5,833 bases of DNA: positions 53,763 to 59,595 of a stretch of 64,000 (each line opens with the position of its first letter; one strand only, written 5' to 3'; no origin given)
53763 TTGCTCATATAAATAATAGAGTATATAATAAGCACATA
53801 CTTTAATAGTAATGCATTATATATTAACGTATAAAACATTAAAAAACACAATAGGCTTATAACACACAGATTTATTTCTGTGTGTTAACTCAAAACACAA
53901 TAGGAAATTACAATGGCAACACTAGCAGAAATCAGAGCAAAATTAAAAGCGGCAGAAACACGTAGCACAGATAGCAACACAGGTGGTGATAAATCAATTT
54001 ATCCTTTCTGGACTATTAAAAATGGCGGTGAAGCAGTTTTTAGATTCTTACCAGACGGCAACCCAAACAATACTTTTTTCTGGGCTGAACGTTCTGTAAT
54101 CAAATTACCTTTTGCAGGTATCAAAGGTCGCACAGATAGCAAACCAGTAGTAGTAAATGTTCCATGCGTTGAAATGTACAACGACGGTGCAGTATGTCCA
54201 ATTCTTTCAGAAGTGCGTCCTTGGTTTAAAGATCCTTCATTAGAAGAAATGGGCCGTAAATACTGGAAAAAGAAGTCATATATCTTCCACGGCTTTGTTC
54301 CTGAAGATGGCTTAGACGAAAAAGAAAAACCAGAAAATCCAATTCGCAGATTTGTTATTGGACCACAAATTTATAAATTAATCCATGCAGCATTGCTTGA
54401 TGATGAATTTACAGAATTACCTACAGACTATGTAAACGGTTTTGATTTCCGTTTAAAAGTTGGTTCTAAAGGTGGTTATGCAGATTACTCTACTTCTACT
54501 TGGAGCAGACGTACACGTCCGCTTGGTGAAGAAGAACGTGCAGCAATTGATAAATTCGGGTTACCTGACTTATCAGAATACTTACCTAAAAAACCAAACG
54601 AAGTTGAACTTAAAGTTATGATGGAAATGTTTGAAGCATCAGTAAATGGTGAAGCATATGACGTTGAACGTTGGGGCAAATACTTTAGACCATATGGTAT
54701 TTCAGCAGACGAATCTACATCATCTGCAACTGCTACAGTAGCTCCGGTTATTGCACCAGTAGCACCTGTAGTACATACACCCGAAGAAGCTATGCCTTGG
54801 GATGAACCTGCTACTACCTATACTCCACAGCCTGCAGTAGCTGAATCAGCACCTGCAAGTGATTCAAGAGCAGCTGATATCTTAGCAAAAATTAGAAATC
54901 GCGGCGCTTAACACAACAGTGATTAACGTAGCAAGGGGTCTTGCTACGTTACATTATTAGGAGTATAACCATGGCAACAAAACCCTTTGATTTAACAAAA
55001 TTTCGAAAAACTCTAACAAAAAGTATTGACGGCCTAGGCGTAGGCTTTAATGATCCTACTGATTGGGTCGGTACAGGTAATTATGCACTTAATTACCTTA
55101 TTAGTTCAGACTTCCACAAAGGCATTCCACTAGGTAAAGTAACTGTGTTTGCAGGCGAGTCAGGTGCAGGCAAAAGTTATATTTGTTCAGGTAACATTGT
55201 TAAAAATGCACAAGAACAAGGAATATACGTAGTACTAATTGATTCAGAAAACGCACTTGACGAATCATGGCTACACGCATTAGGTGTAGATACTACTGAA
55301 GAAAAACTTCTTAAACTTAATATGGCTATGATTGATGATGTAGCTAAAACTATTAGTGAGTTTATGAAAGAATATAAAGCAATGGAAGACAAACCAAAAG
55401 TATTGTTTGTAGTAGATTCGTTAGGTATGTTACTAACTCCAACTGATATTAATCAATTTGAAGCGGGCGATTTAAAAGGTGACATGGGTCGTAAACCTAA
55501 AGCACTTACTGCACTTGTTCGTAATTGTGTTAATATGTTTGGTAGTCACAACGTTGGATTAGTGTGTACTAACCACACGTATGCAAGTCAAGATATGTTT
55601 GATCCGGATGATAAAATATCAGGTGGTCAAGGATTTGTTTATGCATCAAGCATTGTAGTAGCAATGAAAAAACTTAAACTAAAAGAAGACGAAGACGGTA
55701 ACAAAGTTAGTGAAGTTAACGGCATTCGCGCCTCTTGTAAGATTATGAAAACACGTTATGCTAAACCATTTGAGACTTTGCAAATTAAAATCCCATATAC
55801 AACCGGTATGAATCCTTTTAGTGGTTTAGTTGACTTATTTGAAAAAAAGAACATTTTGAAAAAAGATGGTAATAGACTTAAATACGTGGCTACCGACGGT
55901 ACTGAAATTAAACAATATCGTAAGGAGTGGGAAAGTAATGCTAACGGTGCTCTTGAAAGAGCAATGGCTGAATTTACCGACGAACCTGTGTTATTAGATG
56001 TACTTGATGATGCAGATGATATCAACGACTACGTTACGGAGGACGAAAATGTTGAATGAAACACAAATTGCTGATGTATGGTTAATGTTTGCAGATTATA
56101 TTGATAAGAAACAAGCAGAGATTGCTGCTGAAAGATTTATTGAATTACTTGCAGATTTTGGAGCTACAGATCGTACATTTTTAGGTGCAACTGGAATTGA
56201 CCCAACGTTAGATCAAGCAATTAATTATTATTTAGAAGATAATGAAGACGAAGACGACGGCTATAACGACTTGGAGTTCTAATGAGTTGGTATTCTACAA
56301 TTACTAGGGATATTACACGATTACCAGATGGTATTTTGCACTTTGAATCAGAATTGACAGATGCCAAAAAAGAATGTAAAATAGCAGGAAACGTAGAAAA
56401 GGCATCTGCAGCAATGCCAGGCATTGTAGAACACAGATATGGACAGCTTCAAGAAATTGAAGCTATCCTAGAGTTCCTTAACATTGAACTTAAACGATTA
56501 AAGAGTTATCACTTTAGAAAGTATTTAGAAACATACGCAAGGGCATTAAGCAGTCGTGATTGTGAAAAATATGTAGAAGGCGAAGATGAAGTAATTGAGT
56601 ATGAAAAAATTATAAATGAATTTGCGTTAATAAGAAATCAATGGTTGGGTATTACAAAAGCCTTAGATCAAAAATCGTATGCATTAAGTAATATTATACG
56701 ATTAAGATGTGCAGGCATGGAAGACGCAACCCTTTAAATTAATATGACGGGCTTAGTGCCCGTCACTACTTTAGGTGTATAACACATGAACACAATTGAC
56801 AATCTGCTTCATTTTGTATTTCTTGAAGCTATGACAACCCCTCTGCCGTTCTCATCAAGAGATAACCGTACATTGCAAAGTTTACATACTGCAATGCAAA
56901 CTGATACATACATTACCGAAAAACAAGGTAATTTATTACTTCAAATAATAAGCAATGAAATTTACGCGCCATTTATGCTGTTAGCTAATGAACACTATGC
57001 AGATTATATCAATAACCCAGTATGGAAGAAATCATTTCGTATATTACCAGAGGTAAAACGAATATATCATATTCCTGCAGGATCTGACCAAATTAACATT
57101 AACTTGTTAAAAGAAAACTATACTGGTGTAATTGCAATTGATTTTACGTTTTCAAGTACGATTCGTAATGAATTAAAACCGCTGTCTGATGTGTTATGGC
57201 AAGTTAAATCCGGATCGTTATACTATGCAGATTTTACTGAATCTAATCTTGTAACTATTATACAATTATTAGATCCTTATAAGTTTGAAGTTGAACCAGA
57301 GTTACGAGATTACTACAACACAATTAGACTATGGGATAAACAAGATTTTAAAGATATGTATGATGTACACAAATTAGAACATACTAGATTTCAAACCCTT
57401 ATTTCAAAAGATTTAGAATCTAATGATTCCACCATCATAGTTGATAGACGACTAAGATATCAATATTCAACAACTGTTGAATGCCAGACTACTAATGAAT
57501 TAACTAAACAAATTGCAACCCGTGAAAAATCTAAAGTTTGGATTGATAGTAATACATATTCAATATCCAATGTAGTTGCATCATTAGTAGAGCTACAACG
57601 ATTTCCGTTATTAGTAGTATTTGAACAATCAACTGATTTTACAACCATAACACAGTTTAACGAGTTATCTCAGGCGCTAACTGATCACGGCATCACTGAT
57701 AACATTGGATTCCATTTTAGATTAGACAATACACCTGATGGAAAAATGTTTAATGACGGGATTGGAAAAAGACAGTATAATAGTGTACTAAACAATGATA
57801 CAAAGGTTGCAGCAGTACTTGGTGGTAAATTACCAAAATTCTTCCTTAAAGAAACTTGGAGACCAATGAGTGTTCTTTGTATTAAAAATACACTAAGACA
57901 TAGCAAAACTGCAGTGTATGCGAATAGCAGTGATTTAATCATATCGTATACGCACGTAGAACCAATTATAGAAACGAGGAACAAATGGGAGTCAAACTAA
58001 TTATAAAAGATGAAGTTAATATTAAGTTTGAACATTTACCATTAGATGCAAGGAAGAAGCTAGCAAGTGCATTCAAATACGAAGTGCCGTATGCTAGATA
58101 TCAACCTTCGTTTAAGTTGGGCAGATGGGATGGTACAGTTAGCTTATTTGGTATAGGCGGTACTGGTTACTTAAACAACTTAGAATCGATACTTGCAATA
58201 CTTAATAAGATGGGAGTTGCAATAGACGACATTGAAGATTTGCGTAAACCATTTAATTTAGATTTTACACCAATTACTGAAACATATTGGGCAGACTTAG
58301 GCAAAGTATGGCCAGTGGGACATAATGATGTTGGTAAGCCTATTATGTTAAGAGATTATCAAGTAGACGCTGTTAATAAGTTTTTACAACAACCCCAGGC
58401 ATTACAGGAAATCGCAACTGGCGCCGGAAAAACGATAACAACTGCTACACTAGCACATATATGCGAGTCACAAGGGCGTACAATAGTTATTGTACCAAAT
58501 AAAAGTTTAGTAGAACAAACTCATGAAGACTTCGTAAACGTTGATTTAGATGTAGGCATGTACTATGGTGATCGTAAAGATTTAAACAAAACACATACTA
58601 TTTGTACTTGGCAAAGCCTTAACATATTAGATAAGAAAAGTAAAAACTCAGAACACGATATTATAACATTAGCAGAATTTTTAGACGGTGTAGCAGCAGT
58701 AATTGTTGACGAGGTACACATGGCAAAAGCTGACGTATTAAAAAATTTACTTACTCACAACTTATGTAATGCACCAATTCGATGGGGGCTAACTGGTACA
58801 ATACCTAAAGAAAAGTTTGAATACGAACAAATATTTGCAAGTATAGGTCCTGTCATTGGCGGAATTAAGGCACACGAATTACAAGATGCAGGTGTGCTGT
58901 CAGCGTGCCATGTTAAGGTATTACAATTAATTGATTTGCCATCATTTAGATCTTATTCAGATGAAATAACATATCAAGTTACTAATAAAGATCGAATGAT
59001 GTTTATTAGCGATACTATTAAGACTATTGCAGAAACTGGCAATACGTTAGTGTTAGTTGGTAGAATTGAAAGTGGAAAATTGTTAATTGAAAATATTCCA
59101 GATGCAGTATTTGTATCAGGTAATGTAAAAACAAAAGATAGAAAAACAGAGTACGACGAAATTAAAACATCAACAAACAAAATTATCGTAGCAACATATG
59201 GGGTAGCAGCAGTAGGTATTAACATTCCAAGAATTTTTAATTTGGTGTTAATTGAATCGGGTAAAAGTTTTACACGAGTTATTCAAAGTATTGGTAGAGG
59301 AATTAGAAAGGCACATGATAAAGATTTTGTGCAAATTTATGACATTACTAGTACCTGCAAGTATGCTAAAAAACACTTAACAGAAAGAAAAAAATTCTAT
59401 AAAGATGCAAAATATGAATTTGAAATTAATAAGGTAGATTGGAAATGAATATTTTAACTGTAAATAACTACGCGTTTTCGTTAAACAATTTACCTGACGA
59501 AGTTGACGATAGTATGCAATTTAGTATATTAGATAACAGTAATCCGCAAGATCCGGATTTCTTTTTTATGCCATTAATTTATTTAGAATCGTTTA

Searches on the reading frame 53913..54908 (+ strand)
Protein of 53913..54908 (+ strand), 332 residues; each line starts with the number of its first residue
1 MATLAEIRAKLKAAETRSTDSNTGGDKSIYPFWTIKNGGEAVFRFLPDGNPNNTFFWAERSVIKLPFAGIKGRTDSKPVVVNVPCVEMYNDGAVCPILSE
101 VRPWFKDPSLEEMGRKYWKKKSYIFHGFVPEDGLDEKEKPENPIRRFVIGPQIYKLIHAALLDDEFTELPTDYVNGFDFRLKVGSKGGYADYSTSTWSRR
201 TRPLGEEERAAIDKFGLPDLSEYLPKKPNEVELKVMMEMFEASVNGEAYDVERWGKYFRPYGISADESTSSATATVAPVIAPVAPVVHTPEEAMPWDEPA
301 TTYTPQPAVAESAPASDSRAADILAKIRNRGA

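Call 20: search_protein_families(library=phrogs, proteins=[window:53913-54908:+], max_evalue=0.00001)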
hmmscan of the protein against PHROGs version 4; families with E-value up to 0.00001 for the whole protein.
window:53913-54908:+ (332 aa): 2 families
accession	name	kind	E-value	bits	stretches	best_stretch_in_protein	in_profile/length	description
phrog_1192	-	DNA, RNA and nucleotide metabolism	4.9e-58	198.1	1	1-329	2-325/326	single strand DNA binding protein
phrog_224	-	DNA, RNA and nucleotide metabolism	1.6e-08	35.8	1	4-211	14-211/318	single strand DNA binding protein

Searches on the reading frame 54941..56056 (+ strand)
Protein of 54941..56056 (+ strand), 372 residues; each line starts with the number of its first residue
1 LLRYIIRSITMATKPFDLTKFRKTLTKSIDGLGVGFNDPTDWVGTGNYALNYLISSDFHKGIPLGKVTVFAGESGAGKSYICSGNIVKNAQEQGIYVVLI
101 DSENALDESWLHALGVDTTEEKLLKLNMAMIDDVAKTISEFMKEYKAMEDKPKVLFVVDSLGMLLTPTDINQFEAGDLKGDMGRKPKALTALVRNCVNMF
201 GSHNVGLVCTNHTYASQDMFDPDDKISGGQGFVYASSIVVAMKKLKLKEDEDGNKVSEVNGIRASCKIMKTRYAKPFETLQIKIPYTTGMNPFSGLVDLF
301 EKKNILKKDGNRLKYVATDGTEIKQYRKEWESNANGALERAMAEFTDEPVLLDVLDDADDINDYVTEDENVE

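Call 20: search_protein_families(library=phrogs, proteins=[window:54941-56056:+], max_evalue=0.00001)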
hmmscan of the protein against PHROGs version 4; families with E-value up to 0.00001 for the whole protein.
window:54941-56056:+ (372 aa): 4 families
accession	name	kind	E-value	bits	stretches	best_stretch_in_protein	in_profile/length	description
phrog_97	-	other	1.9e-67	229.6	2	11-256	13-265/506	UvsX-like recombinase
phrog_8337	-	DNA, RNA and nucleotide metabolism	1.3e-20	75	1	36-246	43-245/273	DNA repair protein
phrog_239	-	DNA, RNA and nucleotide metabolism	3.4e-06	27.3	0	59-272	352-575/801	DNA primase/helicase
phrog_17958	-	moron, auxiliary metabolic gene and host takeover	9e-06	25.2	0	40-240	307-503/682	FtsK/SpoIIIE-like protein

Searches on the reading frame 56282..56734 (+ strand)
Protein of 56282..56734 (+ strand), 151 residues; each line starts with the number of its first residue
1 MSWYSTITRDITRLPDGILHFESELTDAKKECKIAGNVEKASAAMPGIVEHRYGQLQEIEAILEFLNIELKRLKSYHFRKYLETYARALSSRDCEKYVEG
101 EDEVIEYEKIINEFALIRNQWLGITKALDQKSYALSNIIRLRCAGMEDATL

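Call 12: search_protein_families(library=pfam, proteins=[window:56282-56734:+], max_evalue=0.1)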
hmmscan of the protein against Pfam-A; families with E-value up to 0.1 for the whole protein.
window:56282-56734:+ (151 aa): 1 family
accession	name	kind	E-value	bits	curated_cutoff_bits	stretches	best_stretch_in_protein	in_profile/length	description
PF11474.14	TEN_TERT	-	0.058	14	25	1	53-83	80-107/156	Telomerase reverse transcriptase, TEN domain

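Call 13: search_protein_families(library=phrogs, proteins=[window:56282-56734:+], max_evalue=0.001)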
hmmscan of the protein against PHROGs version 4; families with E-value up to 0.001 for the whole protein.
window:56282-56734:+ (151 aa): 1 family
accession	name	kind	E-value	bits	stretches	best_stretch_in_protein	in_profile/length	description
phrog_231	-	DNA, RNA and nucleotide metabolism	9.5e-18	65.8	1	28-146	11-140/142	UvsY-like recombination mediator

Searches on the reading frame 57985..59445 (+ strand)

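Call 12: search_protein_families(library=pfam, proteins=[window:57985-59445:+], max_evalue=0.1)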
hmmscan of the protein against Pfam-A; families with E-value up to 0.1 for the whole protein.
window:57985-59445:+ (487 aa): 11 families
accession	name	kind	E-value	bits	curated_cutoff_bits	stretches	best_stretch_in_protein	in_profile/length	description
PF04851.21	ResIII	-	1.2e-20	74.5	22.5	1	120-274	2-163/164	Type III restriction enzyme, res subunit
PF00270.35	DEAD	-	9.1e-12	45.5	26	1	124-258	2-140/167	DEAD/DEAH box helicase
PF00271.37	Helicase_C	-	3.6e-09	37.3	23.5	1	347-442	11-109/110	Helicase conserved C-terminal domain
PF18766.7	SWI2_SNF2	-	1.7e-05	25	26.7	1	144-284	26-167/221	SWI2/SNF2 ATPase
PF13604.12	AAA_30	-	0.00044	20.5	27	1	122-257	2-110/191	AAA domain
PF13307.12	Helicase_C_2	-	0.0016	18.9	25.3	1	428-454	126-152/170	Helicase C-terminal domain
PF13245.12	AAA_19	-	0.0018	18.9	25.1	1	126-257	1-112/134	AAA domain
PF00176.29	SNF2-rel_dom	-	0.0029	17.2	24.9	1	145-272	26-162/290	SNF2-related domain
PF21241.2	UvsW_N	-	0.0076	17.1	25.3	1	26-56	24-54/81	DNA helicase UvsW, N-terminal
PF07517.20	SecA_DEAD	-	0.0097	15.6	24.6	1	121-185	75-140/290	SecA DEAD-like domain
PF13401.12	AAA_22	-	0.027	15.2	27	1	145-263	14-114/130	AAA domain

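Call 13: search_protein_families(library=phrogs, proteins=[window:57985-59445:+], max_evalue=0.001)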
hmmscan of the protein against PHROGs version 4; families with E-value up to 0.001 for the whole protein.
window:57985-59445:+ (487 aa): 10 families
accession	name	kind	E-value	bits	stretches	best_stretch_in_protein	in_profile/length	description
phrog_16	-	DNA, RNA and nucleotide metabolism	2.5e-72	245.4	1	112-474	263-614/986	DNA helicase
phrog_9690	-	DNA, RNA and nucleotide metabolism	1e-53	183.4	1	225-484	30-304/306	DNA helicase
phrog_16259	-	DNA, RNA and nucleotide metabolism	4.5e-25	89.6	1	2-272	3-260/330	DNA helicase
phrog_62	-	DNA, RNA and nucleotide metabolism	1.2e-15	57.1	1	117-272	692-848/1881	DNA helicase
phrog_17901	-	DNA, RNA and nucleotide metabolism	1.2e-11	45.9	1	395-484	8-103/109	DNA helicase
phrog_16694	-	unknown function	1.7e-08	33.9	0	401-478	619-697/1010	-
phrog_14619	-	DNA, RNA and nucleotide metabolism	6.6e-08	33.4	1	38-154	41-152/314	DNA helicase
phrog_6819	-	DNA, RNA and nucleotide metabolism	3.2e-07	30.1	1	121-185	20-83/645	Holliday junction branch migration helicase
phrog_2488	-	DNA, RNA and nucleotide metabolism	4.5e-07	30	1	123-196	20-103/579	DNA helicase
phrog_11801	-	other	0.00039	18.6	0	117-178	863-925/2269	DNA methyltransferase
